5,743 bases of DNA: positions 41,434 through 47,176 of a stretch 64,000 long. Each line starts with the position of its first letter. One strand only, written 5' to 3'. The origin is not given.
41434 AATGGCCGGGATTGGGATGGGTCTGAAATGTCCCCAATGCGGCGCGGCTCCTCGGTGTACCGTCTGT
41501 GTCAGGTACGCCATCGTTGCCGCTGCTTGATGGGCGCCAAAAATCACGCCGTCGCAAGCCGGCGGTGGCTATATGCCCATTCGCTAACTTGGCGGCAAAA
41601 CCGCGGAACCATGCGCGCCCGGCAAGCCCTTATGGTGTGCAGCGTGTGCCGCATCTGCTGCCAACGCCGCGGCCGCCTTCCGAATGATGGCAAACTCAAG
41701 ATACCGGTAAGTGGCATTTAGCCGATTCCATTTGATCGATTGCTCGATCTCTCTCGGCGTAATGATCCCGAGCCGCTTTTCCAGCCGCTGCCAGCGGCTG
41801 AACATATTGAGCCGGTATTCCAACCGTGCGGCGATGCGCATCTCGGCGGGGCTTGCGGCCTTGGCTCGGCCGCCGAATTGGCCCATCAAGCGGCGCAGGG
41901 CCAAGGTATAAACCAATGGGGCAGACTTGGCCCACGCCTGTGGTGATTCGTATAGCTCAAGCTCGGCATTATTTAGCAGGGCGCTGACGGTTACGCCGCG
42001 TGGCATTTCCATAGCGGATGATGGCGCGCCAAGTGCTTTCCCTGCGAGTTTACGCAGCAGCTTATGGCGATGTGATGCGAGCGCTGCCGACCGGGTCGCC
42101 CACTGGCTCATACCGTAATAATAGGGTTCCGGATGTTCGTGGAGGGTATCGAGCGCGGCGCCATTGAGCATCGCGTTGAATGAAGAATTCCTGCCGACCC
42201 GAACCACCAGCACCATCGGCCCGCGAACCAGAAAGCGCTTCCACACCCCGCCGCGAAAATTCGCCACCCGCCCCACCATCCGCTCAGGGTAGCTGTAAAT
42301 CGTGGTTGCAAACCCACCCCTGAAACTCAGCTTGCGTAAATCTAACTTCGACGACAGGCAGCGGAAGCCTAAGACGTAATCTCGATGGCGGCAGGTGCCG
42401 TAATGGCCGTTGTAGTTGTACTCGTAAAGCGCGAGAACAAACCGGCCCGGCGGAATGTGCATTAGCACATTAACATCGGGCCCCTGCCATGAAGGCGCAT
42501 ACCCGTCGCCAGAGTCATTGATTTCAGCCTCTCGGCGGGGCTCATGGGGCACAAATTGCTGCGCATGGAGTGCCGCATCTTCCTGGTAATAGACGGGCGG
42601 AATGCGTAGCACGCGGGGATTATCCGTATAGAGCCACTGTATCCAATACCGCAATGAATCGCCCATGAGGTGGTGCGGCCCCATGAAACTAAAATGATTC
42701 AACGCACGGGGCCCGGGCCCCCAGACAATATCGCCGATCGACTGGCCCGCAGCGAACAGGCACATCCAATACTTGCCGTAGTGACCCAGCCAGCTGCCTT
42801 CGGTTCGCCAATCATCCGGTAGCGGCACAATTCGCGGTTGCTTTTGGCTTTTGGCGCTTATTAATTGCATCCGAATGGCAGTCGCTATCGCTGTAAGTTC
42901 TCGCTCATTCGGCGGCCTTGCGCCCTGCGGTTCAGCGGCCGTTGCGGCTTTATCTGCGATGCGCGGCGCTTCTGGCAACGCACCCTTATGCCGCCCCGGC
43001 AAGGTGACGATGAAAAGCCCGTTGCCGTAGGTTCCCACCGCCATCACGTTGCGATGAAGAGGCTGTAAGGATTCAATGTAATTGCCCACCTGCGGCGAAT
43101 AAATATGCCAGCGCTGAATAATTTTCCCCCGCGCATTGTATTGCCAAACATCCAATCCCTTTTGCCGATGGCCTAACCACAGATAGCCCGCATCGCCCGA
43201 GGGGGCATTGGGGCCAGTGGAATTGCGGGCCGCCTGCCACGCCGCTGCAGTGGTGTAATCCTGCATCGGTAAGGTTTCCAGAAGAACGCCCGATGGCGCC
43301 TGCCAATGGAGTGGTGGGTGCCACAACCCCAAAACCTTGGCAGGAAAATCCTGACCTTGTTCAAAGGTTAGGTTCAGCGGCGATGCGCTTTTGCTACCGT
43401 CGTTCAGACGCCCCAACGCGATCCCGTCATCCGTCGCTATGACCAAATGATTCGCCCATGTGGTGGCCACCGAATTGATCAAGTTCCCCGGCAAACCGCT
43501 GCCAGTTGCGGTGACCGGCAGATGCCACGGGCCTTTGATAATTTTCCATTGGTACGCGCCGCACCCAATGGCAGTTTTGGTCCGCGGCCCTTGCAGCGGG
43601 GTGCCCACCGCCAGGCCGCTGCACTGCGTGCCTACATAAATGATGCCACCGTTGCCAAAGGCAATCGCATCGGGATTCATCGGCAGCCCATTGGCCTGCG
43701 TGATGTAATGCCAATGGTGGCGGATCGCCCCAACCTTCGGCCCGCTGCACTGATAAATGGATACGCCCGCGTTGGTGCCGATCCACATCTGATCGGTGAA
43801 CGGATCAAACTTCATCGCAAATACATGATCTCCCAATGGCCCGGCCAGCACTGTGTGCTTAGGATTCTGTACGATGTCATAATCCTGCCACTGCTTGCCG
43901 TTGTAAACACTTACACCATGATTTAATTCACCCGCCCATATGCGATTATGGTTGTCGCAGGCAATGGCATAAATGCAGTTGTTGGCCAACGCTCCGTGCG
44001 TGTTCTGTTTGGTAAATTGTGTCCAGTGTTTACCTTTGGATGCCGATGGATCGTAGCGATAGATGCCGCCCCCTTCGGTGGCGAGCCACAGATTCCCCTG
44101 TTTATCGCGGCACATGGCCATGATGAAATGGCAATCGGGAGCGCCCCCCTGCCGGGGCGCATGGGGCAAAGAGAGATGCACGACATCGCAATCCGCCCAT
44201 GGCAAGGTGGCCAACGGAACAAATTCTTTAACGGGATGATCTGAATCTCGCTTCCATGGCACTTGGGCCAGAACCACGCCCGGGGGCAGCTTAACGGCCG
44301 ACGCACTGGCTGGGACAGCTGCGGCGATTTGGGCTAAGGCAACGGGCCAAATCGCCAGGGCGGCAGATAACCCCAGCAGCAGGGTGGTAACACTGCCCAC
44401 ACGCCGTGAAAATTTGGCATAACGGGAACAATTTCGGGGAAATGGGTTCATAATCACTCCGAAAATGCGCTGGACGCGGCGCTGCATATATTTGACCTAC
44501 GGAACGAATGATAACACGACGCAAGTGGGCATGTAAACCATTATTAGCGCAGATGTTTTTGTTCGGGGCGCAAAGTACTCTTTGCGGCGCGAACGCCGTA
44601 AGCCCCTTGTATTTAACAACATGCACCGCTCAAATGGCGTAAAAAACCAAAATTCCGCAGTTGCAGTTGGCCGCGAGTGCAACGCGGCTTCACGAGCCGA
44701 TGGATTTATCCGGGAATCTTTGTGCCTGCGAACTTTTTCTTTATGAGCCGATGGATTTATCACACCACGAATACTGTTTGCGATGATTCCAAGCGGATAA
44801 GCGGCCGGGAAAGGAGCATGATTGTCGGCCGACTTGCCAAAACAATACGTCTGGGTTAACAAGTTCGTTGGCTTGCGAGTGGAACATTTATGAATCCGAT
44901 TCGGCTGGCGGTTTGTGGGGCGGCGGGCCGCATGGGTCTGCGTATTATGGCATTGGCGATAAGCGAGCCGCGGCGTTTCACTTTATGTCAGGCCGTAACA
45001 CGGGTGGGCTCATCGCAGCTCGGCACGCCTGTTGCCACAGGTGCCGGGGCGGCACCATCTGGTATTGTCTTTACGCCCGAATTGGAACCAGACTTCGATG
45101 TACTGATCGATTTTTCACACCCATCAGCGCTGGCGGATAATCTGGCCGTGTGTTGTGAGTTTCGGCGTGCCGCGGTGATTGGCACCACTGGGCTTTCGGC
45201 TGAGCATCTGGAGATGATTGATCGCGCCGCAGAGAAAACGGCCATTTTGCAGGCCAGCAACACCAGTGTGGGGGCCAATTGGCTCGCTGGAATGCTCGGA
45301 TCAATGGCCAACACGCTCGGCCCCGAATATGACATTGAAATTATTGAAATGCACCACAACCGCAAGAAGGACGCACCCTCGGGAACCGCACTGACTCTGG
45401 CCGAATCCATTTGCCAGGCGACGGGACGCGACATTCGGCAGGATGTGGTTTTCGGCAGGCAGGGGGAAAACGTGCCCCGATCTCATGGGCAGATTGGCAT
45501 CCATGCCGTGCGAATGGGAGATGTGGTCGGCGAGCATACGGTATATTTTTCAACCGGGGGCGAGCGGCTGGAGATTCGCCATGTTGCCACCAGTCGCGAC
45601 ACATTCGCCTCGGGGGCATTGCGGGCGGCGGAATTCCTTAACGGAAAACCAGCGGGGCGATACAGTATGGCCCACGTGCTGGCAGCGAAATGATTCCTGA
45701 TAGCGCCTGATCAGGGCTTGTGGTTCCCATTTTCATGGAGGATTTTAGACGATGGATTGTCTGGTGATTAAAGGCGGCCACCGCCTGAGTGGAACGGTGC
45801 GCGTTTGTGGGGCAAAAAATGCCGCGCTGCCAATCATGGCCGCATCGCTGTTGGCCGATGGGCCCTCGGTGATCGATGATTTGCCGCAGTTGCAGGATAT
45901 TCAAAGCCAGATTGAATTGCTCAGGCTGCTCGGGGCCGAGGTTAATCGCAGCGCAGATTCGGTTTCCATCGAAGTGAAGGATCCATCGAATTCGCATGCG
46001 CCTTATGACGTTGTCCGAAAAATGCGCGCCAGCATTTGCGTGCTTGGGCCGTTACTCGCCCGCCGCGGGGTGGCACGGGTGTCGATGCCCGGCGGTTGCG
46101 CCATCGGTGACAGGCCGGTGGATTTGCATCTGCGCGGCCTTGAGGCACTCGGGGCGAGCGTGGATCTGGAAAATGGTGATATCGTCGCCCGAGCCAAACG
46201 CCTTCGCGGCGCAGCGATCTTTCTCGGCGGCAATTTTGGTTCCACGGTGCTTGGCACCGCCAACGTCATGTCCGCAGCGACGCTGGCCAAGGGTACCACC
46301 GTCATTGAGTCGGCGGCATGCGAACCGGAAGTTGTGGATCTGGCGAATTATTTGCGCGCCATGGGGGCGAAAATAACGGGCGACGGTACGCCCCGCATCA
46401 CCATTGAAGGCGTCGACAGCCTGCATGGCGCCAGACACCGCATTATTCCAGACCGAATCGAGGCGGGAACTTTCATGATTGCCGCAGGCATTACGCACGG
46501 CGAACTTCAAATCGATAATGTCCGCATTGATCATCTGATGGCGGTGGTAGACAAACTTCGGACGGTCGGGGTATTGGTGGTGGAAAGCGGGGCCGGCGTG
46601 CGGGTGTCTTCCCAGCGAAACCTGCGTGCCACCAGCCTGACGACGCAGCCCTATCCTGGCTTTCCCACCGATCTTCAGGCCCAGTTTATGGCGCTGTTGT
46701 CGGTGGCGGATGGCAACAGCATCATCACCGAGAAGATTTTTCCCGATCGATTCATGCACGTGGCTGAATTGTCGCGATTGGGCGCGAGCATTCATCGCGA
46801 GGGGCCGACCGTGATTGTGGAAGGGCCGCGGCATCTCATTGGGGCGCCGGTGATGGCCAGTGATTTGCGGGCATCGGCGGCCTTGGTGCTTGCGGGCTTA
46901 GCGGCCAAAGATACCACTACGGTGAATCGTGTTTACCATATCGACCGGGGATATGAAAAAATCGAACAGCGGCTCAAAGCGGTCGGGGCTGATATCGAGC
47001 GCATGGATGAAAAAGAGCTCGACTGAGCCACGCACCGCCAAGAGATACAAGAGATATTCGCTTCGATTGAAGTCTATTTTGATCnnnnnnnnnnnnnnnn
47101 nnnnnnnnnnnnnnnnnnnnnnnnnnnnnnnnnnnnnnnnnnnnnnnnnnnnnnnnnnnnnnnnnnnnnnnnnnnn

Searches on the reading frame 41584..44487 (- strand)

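Call 18: search_protein_families(library=pfam, proteins=[window:41584-44487:-], max_evalue=0.001)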
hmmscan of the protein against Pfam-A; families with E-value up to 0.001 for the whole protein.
window:41584-44487:- (967 aa): 1 family
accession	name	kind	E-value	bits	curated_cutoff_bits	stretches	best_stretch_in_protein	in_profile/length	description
PF07494.17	Reg_prop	-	1e-11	44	20.4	0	121-139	6-24/24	Two component regulator propeller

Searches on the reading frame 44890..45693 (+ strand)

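Call 18: search_protein_families(library=pfam, proteins=[window:44890-45693:+], max_evalue=0.001)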
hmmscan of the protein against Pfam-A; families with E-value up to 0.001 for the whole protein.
window:44890-45693:+ (267 aa): 2 families
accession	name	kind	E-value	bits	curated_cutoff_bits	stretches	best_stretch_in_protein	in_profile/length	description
PF05173.19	DapB_C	-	5.9e-43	146.2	27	1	128-264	1-121/121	Dihydrodipicolinate reductase, C-terminus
PF01113.26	DapB_N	-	2.2e-25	89.6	25.6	1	4-124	1-123/124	Dihydrodipicolinate reductase, N-terminus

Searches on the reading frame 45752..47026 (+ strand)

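Call 18: search_protein_families(library=pfam, proteins=[window:45752-47026:+], max_evalue=0.001)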
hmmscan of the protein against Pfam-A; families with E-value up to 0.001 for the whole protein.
window:45752-47026:+ (424 aa): 1 family
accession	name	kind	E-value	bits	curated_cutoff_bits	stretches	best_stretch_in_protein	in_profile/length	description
PF00275.25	EPSP_synthase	-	5.1e-106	355.3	22.8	1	7-408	2-417/417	EPSP synthase (3-phosphoshikimate 1-carboxyvinyltransferase)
